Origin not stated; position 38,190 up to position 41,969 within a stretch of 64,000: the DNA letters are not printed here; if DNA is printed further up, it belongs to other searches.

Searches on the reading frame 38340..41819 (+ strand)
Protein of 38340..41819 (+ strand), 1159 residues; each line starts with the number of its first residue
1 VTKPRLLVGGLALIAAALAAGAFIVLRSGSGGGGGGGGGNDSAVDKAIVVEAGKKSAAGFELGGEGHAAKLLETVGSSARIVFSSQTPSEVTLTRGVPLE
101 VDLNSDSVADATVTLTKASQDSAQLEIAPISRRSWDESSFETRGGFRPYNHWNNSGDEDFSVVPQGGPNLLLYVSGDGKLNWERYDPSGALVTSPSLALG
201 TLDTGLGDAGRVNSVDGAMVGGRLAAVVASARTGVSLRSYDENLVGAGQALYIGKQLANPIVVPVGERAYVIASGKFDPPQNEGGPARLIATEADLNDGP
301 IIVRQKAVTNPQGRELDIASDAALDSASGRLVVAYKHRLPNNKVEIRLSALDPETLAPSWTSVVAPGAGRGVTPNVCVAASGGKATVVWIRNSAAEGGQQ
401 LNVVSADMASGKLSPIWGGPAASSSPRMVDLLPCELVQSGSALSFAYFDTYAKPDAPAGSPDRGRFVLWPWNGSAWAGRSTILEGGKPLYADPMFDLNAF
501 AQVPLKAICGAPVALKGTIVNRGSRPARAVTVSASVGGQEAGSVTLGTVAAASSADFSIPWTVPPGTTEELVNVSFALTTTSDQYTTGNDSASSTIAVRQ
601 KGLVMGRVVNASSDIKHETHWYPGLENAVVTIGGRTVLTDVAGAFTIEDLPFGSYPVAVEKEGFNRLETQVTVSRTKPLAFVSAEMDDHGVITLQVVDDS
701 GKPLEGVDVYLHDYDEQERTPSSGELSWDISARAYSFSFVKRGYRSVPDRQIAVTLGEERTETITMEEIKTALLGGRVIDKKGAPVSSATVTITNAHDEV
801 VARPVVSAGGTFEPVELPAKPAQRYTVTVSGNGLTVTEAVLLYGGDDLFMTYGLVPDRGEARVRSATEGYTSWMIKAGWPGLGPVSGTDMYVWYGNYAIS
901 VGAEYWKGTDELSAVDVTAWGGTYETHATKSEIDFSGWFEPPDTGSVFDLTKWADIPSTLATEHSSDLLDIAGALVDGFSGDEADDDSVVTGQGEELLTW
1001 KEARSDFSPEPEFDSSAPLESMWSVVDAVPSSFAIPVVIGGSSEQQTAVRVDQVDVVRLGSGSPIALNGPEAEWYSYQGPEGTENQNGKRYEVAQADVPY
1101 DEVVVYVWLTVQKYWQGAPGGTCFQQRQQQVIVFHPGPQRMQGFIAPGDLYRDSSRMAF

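Call 32: search_protein_families(library=pfam, proteins=[window:38340-41819:+], max_evalue=0.0001)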
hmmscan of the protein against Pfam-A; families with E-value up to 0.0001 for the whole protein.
window:38340-41819:+ (1159 aa): 3 families
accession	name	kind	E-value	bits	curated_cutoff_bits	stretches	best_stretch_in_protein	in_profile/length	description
PF13620.12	CarboxypepD_reg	-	8.8e-22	77.7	32.3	3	775-838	3-63/82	Carboxypeptidase regulatory-like domain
PF13715.12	CarbopepD_reg_2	-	8e-10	39.1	32.2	0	630-680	19-71/88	CarboxypepD_reg-like domain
PF08308.17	PEGA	-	1.6e-05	25.1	20.8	0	627-676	12-58/71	PEGA domain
